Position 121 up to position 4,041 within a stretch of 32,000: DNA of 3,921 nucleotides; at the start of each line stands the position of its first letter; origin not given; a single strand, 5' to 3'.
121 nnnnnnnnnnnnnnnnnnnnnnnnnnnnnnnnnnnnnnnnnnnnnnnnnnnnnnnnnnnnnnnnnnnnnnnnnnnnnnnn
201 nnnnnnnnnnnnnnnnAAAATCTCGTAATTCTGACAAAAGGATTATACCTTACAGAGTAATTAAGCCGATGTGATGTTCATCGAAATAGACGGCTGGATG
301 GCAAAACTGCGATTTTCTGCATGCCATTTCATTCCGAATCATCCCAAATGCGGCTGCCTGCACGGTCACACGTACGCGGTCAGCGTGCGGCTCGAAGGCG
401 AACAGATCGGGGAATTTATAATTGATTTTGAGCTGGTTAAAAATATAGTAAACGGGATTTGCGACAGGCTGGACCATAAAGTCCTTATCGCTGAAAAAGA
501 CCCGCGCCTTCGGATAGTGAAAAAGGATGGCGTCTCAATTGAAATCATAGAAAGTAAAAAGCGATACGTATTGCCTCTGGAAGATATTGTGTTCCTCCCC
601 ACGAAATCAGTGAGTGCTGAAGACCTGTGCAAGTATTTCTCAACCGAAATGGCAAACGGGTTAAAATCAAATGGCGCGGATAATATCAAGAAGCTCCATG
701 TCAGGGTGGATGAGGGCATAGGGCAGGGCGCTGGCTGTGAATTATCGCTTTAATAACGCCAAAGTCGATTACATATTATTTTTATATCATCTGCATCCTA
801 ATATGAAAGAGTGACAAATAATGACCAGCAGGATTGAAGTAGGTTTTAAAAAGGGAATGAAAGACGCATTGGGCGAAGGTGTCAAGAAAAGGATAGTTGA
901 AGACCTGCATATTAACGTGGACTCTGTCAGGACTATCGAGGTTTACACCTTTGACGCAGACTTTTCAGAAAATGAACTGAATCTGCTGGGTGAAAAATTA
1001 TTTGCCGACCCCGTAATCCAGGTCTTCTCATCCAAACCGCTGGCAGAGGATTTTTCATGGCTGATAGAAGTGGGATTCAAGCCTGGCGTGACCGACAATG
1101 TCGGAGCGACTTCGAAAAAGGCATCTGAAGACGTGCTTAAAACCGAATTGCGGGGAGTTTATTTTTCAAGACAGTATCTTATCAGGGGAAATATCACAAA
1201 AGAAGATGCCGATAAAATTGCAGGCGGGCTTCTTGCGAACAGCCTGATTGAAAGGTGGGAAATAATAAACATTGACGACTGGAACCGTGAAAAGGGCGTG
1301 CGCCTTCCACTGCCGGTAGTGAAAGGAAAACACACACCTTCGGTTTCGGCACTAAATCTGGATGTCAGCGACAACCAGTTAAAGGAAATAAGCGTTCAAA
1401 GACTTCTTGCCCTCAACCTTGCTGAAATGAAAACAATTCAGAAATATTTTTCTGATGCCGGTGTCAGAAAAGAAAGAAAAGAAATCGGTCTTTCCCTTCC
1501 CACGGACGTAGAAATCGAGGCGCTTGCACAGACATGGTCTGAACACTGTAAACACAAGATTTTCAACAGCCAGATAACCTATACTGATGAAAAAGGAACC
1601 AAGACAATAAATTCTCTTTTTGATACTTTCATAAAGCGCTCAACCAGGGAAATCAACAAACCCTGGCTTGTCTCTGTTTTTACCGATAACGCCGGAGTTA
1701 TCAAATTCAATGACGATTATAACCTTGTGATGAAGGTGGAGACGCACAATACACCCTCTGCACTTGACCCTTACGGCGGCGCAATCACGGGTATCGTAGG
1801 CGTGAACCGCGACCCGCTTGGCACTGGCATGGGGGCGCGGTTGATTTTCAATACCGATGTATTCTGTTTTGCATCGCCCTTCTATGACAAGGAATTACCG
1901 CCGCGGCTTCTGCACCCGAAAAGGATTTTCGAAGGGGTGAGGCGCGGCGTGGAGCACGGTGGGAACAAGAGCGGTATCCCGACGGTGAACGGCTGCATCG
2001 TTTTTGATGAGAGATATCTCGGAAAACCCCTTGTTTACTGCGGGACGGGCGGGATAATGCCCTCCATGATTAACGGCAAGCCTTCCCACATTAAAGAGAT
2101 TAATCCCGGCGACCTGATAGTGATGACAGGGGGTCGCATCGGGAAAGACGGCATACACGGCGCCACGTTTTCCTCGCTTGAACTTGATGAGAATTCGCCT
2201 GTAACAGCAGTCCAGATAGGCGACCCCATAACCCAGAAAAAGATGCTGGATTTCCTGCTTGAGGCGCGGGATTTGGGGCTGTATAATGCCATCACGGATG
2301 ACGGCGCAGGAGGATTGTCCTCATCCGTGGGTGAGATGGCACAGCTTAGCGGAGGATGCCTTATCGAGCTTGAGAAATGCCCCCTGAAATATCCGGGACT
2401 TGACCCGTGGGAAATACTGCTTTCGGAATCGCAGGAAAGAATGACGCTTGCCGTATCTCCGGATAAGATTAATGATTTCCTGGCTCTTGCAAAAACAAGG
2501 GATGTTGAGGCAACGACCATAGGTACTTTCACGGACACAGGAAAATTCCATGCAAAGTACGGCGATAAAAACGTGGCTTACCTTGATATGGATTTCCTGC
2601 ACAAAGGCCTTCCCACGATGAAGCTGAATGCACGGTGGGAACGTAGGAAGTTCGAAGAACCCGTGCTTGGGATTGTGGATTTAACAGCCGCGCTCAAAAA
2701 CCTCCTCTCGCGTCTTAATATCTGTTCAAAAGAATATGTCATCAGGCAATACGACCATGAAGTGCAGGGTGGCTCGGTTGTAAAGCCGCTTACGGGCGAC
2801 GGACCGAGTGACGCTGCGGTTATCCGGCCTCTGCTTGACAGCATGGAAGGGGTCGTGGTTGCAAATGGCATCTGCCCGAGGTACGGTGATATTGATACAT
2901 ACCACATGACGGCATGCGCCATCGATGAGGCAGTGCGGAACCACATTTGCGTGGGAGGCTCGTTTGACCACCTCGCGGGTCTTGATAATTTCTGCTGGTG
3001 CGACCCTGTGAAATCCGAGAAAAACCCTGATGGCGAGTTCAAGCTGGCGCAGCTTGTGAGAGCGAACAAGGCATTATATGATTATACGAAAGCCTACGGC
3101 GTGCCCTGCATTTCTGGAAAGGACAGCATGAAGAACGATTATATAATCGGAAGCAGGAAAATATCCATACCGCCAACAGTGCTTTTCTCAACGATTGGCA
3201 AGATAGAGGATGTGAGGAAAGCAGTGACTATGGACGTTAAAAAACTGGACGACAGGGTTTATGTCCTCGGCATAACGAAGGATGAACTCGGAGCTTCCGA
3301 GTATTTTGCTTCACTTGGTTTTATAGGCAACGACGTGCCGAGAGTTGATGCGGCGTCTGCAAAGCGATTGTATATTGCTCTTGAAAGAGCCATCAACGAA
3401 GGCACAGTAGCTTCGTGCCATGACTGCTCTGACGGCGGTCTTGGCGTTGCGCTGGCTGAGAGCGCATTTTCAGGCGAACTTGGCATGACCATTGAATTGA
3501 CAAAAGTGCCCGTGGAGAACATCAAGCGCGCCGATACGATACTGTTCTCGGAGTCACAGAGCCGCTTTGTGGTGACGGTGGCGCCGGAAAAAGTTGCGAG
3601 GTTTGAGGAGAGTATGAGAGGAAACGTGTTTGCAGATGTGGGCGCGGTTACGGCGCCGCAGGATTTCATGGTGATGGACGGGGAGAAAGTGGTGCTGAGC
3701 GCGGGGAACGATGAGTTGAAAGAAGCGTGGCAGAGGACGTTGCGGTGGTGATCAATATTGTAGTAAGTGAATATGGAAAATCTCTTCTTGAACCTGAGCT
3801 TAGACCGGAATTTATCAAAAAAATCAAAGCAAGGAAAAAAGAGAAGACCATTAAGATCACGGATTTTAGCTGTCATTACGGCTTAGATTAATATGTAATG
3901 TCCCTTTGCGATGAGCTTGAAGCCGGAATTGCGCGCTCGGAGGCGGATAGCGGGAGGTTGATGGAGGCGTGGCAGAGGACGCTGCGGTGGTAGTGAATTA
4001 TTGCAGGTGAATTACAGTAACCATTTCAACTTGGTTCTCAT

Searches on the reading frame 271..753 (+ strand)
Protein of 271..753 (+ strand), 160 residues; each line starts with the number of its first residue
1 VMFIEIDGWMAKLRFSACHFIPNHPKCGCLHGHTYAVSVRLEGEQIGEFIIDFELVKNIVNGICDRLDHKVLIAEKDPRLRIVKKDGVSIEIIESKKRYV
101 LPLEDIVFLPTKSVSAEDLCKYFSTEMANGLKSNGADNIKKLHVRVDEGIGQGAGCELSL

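Call 3: search_protein_families(library=pfam, proteins=[window:271-753:+], max_evalue=0.01)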
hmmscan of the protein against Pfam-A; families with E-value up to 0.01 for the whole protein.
window:271-753:+ (160 aa): 1 family
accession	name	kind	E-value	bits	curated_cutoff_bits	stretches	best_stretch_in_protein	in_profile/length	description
PF01242.24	PTPS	-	3.5e-20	72.6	22.4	1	13-154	6-116/121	6-pyruvoyl tetrahydropterin synthase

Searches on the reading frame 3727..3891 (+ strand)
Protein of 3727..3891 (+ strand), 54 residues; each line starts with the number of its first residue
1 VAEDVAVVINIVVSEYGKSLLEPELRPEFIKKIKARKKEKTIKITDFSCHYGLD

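Call 3: search_protein_families(library=pfam, proteins=[window:3727-3891:+], max_evalue=0.01)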
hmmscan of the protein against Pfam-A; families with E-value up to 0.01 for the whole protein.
window:3727-3891:+ (54 aa): 1 family
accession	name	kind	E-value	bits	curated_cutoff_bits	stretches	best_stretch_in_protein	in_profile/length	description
PF10884.14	DUF2683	-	8.2e-07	29.6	27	1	5-45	20-60/66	Protein of unknown function (DUF2683)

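Call 29: search_protein_families(library=padloc, proteins=[window:3727-3888:+], max_evalue=0.01)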
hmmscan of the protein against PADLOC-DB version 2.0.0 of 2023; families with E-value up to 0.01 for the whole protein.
window:3727-3888:+ (54 aa): 0 families
